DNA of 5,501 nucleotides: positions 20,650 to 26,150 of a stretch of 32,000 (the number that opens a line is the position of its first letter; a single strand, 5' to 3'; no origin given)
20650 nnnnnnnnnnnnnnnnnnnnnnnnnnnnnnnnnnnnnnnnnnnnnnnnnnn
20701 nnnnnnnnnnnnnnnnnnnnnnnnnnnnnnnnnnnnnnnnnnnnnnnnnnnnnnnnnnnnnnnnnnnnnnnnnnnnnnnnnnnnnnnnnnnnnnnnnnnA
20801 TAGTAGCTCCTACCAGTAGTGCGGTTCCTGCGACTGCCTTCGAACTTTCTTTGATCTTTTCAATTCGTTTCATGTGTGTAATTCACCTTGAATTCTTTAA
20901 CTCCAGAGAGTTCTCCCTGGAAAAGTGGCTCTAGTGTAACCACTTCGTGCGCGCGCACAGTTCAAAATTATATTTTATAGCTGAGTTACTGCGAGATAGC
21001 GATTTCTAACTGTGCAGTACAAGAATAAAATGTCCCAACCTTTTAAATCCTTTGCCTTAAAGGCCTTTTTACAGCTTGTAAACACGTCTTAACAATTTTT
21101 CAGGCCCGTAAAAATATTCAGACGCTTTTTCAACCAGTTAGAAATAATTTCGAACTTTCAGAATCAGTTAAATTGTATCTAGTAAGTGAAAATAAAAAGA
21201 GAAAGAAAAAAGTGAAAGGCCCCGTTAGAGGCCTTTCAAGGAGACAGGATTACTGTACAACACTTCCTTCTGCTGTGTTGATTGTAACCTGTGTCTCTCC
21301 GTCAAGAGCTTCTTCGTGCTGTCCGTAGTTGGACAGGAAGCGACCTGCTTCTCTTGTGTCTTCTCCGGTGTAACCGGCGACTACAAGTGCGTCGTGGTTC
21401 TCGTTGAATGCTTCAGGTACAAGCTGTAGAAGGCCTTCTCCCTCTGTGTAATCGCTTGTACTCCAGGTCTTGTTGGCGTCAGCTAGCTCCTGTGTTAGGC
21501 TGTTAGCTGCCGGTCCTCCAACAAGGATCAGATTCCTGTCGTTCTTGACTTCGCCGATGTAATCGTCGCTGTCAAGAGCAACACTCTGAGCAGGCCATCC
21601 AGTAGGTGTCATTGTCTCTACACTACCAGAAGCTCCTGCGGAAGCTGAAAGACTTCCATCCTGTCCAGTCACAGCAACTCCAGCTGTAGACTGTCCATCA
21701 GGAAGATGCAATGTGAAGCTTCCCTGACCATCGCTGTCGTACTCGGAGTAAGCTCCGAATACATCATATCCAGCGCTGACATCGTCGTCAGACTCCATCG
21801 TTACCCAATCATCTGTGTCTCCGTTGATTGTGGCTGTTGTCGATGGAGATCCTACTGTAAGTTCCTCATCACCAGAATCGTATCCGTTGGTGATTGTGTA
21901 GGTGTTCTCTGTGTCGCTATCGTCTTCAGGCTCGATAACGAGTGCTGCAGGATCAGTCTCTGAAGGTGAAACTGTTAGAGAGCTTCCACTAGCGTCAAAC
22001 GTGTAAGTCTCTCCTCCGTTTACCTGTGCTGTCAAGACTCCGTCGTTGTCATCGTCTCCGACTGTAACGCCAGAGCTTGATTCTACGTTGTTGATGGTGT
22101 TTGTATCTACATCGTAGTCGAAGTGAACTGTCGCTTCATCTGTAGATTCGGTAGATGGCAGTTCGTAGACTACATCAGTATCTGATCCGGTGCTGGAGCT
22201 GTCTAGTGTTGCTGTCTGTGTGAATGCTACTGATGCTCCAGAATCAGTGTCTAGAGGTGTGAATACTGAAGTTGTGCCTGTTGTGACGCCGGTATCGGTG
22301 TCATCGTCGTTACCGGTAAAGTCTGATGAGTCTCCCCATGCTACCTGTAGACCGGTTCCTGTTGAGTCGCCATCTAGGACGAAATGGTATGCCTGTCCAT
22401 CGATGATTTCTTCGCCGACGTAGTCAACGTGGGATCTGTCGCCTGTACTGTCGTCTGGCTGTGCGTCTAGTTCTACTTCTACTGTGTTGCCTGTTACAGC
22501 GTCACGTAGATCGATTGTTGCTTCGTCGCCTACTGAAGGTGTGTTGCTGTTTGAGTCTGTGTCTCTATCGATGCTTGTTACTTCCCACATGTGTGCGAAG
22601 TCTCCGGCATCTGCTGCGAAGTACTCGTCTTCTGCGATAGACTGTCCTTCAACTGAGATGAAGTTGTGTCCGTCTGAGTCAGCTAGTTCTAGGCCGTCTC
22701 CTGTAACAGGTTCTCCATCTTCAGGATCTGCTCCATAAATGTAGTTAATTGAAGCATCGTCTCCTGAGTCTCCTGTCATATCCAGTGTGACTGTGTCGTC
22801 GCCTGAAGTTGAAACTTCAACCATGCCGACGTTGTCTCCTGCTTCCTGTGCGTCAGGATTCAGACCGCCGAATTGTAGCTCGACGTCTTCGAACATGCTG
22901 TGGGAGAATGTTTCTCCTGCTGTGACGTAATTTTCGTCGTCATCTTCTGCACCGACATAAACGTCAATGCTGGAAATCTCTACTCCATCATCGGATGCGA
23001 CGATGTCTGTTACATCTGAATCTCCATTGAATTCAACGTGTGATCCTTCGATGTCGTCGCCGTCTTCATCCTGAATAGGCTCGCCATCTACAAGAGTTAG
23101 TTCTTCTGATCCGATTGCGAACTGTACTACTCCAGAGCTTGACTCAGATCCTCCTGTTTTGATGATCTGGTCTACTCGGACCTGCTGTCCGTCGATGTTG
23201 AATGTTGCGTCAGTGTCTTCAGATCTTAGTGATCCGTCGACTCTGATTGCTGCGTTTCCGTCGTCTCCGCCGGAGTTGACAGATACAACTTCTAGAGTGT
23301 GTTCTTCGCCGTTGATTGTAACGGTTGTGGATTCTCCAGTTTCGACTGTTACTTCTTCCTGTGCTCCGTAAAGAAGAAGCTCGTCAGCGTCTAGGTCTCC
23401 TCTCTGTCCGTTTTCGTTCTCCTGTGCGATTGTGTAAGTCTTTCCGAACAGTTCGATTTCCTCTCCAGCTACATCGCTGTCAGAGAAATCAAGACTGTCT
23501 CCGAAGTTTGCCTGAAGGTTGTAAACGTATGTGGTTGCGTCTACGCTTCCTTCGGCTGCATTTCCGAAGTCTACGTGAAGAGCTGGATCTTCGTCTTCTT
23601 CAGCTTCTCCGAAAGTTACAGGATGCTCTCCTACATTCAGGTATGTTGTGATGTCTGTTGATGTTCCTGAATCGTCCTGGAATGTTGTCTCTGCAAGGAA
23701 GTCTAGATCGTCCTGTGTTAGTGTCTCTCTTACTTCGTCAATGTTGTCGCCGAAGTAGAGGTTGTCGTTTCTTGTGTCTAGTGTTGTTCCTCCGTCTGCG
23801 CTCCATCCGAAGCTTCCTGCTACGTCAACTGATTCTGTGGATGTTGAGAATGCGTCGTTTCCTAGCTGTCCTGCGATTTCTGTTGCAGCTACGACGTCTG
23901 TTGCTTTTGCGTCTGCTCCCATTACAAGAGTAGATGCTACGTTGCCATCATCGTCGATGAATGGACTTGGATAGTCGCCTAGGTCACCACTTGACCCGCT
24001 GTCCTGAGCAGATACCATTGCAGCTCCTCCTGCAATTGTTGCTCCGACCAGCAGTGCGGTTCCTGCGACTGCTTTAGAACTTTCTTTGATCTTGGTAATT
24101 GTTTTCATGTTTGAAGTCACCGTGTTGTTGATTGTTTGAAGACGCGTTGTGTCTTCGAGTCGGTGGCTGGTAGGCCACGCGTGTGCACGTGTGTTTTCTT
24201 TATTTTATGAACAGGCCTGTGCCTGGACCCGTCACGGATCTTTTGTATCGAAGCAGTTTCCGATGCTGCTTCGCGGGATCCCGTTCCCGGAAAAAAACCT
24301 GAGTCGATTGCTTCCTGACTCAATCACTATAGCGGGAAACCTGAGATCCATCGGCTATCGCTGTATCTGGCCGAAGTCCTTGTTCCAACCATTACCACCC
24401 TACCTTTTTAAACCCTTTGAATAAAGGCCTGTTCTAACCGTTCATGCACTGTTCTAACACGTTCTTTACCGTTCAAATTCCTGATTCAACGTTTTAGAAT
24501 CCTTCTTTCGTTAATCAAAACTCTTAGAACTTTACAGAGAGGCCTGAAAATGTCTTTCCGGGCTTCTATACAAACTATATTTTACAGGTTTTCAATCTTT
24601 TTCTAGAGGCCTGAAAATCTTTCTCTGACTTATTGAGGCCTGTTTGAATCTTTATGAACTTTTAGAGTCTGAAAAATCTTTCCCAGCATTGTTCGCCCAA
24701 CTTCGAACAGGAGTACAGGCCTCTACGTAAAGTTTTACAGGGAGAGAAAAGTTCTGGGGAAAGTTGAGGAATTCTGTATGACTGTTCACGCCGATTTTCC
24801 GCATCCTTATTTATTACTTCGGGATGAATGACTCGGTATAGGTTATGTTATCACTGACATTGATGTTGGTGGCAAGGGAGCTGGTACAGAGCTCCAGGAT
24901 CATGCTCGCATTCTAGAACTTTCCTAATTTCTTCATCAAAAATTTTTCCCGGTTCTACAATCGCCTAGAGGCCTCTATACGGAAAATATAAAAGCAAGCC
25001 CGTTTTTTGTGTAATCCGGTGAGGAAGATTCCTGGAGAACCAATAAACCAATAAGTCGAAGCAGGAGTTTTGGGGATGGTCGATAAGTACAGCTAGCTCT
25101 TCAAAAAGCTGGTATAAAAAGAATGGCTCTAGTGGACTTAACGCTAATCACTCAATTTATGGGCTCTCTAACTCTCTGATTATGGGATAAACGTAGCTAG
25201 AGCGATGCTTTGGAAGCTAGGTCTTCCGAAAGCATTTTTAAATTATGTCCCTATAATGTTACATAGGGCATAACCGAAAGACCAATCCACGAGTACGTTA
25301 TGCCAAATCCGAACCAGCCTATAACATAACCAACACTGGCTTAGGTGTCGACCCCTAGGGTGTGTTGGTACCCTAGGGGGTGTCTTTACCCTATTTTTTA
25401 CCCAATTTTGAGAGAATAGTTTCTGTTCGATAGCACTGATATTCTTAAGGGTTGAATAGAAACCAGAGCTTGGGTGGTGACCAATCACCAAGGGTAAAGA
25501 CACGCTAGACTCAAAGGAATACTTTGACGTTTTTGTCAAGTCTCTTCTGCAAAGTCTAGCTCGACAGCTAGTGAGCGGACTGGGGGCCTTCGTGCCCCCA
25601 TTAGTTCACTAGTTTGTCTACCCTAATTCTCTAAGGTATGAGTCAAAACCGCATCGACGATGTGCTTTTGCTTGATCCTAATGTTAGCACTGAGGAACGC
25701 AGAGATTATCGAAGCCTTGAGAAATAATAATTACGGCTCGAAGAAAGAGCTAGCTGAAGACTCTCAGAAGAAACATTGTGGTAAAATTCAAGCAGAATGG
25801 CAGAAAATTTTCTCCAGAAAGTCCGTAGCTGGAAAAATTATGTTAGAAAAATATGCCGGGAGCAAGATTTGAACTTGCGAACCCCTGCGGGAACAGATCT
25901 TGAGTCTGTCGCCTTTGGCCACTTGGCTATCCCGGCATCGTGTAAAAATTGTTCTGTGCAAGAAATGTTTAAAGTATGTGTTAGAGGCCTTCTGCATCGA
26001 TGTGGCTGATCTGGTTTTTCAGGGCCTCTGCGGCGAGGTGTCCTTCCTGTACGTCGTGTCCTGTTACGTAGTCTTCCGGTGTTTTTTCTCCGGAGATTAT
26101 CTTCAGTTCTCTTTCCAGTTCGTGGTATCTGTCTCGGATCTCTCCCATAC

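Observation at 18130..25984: Kilobase-scale AGGCCT deserts coincide with the S-layer paralogs and the ORF-free region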

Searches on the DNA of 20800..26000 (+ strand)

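Call 56: search_rna_families(source=window, start=20800, end=26000, threshold=evalue, max_evalue=1)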
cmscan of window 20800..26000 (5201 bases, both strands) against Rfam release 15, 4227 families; matches with E-value up to 1: 2.
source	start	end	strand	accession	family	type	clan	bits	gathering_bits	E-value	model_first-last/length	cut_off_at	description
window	25854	25936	-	RF00005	tRNA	Gene; tRNA;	CL00001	60.5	29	1e-11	1-71/71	no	tRNA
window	25853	25936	+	RF04354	Plastid-ycf2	Cis-reg;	-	24.3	65.7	0.1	1-75/75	no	Plastid-ycf2 5UTR RNA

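Call 57: search_dna_similar(query=window:24121-25852:+, collection=phages, mode=distant, max_evalue=0.001)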
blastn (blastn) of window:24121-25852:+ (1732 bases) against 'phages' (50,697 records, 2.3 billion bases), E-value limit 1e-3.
No match.
